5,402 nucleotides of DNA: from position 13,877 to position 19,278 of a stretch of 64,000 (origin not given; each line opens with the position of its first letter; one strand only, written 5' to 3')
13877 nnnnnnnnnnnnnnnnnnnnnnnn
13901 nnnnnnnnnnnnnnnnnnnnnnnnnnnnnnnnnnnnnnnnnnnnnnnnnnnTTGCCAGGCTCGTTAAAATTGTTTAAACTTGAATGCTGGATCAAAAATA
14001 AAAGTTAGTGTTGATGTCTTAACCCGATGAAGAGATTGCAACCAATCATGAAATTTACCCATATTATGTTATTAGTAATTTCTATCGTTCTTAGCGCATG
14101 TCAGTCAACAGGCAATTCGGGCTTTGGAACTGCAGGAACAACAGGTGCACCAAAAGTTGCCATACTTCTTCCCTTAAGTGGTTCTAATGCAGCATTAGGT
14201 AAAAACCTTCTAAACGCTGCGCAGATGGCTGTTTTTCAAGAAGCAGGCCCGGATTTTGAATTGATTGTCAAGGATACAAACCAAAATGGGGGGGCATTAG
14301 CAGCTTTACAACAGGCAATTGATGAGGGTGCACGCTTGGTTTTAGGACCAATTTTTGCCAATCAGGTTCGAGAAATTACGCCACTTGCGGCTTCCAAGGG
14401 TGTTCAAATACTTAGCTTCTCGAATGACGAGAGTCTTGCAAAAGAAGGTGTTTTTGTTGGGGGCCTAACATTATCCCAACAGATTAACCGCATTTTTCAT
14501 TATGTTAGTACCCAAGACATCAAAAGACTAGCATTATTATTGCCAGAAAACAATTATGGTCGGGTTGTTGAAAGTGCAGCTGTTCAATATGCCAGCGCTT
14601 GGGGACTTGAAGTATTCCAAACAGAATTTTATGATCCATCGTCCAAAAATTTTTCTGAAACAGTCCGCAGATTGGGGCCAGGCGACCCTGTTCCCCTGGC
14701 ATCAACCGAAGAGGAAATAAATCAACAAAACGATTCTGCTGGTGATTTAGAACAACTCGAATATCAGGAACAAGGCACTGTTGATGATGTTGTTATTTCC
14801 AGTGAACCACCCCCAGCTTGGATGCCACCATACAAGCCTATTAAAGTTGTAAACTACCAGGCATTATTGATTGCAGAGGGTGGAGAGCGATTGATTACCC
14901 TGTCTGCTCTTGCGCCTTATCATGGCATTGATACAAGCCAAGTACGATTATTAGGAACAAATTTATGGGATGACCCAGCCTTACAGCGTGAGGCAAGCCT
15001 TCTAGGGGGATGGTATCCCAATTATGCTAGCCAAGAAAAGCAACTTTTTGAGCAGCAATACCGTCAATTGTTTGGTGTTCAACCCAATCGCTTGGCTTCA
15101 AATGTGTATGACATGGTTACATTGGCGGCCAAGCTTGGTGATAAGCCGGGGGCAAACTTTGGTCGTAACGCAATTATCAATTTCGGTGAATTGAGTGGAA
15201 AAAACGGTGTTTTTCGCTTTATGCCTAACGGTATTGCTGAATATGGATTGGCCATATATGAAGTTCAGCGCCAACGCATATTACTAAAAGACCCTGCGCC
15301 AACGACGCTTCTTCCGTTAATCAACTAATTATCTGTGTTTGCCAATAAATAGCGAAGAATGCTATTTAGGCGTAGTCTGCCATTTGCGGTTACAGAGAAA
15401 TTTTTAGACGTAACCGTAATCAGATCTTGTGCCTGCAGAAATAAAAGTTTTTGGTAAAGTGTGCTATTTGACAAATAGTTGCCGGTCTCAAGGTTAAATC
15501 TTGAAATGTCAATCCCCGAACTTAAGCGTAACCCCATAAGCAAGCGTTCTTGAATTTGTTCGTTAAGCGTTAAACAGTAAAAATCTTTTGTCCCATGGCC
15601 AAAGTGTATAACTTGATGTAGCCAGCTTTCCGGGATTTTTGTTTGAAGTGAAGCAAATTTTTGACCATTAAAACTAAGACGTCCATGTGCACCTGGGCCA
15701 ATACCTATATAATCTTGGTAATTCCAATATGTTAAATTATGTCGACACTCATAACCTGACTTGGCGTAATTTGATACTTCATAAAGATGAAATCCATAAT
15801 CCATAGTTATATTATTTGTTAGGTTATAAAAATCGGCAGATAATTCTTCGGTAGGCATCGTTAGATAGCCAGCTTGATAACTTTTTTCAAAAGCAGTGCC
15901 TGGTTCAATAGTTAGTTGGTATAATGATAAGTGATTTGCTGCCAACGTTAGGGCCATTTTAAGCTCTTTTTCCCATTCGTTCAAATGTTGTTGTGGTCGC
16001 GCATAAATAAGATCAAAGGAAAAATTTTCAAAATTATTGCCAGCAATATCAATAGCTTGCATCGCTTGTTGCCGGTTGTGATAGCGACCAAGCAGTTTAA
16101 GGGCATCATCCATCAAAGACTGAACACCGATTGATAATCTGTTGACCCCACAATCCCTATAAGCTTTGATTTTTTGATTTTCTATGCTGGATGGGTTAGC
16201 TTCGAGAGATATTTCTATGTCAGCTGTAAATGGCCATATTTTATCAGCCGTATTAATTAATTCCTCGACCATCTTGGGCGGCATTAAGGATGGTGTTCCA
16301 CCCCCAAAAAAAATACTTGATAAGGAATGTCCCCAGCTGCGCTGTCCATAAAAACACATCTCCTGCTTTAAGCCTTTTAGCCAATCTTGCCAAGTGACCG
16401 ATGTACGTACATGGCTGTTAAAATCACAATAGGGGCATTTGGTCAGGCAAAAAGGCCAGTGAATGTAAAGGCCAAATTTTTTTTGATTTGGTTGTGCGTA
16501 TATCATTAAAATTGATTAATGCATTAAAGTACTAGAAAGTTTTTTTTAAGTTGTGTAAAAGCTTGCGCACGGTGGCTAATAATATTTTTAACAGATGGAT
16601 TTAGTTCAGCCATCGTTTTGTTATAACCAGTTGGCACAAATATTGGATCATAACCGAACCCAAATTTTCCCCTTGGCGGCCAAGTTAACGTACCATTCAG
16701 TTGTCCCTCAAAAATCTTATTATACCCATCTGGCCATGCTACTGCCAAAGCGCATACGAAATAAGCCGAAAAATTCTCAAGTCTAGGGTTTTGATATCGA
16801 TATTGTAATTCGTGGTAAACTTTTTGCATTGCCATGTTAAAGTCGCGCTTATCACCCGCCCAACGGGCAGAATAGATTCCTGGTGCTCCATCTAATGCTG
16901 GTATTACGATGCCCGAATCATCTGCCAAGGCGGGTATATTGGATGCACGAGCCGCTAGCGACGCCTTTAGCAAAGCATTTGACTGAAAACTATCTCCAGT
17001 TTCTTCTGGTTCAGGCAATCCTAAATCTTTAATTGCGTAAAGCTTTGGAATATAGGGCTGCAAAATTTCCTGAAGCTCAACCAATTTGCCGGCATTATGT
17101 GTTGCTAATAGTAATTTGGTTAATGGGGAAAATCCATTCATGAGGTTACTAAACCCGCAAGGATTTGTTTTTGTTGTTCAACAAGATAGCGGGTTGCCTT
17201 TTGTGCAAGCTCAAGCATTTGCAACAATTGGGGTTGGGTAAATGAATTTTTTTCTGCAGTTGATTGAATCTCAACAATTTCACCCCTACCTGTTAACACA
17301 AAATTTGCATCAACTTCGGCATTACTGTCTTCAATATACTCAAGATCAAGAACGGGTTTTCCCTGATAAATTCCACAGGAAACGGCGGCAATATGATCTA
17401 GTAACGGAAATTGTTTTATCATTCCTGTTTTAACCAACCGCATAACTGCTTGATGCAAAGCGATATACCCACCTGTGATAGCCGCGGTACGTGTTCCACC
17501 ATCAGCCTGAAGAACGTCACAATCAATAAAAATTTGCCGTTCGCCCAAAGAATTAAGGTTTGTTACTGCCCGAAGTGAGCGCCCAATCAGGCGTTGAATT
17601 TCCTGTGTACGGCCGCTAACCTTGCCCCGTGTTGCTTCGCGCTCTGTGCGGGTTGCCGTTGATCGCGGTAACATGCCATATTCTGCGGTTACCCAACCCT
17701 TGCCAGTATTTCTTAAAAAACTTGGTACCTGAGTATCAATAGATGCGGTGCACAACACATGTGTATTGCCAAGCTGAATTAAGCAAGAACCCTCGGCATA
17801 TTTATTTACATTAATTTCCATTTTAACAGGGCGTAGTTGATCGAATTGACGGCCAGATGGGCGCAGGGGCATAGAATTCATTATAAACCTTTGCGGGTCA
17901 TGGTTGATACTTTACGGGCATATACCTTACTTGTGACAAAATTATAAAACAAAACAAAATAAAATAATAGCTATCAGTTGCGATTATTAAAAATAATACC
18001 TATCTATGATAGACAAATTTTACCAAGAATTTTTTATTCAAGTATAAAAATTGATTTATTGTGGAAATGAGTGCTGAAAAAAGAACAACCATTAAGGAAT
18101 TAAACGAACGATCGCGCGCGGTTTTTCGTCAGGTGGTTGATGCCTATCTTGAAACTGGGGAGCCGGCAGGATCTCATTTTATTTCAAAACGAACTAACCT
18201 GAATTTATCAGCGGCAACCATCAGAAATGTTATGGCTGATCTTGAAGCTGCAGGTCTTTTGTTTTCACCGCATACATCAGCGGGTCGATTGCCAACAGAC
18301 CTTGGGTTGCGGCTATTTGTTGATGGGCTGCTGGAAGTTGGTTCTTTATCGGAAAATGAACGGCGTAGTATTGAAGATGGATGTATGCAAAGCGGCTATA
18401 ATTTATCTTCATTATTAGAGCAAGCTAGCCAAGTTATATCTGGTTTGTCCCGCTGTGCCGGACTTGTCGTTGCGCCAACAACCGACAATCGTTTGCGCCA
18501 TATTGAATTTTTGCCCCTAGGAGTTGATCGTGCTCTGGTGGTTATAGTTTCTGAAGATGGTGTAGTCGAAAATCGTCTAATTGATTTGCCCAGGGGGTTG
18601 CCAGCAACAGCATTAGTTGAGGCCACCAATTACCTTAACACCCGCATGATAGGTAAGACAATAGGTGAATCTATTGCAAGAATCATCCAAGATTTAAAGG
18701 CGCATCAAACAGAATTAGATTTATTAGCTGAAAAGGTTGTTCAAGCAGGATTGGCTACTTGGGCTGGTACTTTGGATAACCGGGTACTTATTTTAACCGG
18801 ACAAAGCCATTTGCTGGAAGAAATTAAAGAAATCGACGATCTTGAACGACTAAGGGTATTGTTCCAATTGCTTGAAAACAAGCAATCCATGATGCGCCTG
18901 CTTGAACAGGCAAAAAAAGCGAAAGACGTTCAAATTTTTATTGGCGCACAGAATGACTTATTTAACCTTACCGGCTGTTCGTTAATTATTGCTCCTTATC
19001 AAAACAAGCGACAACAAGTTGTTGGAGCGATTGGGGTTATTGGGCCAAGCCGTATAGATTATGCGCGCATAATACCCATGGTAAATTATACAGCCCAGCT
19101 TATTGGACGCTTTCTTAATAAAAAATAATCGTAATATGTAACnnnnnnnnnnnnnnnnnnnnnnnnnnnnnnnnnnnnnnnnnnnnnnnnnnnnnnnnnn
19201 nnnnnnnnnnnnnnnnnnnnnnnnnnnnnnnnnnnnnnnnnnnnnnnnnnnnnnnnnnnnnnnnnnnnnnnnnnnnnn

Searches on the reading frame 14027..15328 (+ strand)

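Call 24: search_protein_families(library=pfam, proteins=[window:14027-15328:+], max_evalue=0.00001)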
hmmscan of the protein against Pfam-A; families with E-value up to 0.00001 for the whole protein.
window:14027-15328:+ (433 aa): 2 families
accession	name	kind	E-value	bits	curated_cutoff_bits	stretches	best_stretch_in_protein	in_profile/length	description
PF13458.12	Peripla_BP_6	-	2e-29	103.8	31.7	1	43-216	3-186/343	Periplasmic binding protein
PF04348.19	LppC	-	2.3e-08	33.5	28.8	1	42-190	219-372/563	LppC putative lipoprotein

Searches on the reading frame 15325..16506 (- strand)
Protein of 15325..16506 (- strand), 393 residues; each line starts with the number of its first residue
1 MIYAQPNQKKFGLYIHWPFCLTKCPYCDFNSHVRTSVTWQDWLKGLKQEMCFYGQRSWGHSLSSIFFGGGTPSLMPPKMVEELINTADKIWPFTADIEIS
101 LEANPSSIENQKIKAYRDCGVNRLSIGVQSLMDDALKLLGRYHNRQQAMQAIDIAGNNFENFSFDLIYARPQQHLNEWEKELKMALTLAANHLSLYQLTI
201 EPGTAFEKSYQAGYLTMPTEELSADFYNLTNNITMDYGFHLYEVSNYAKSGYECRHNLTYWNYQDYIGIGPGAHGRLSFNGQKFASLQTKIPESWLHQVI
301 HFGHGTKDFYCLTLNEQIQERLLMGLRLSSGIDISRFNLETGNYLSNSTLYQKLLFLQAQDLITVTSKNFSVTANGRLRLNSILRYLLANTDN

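Call 24: search_protein_families(library=pfam, proteins=[window:15325-16506:-], max_evalue=0.00001)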
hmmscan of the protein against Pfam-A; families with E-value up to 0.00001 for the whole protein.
window:15325-16506:- (393 aa): 2 families
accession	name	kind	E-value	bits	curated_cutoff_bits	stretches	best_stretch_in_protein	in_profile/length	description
PF04055.27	Radical_SAM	-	4.5e-22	79.4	29.5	1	14-183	1-164/166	Radical SAM superfamily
PF06969.22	HemN_C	-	2.7e-11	43.8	24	1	312-378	1-66/67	HemN C-terminal domain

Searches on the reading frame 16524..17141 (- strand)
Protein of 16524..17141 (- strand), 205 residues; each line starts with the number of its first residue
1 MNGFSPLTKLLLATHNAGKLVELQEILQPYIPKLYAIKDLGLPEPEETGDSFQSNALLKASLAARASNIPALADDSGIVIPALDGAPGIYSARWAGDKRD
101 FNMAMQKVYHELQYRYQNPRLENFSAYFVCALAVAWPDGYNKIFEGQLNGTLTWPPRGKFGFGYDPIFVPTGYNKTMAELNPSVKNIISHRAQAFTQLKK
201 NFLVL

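Call 24: search_protein_families(library=pfam, proteins=[window:16524-17141:-], max_evalue=0.00001)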
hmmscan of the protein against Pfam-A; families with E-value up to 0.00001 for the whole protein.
window:16524-17141:- (205 aa): 1 family
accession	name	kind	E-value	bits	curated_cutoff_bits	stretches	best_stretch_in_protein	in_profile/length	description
PF01725.21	Ham1p_like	-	2.6e-60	204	22.5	1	10-200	1-185/186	Ham1 family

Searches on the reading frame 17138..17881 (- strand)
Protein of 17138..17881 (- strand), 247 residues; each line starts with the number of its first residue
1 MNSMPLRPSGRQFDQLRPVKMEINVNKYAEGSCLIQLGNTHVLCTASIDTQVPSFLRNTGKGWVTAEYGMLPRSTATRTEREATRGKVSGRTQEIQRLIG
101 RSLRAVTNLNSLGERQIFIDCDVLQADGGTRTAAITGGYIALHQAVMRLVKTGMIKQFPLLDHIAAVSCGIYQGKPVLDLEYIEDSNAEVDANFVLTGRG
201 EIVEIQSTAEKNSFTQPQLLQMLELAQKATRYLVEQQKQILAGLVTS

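Call 24: search_protein_families(library=pfam, proteins=[window:17138-17881:-], max_evalue=0.00001)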
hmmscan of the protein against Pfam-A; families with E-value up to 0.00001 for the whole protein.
window:17138-17881:- (247 aa): 2 families
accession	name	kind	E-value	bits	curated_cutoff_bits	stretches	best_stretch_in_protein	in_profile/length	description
PF01138.27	RNase_PH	-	8.9e-29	101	25.5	1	15-145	1-127/130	3' exoribonuclease family, domain 1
PF03725.20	RNase_PH_C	-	1.8e-15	57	20.8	1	164-229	3-67/67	3' exoribonuclease family, domain 2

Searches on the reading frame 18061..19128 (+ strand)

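Call 24: search_protein_families(library=pfam, proteins=[window:18061-19128:+], max_evalue=0.00001)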
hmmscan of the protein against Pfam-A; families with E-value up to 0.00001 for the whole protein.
window:18061-19128:+ (355 aa): 1 family
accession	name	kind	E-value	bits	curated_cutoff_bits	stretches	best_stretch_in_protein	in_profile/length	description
PF01628.27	HrcA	-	7.2e-60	203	22.2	1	117-338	2-215/215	HrcA protein C terminal domain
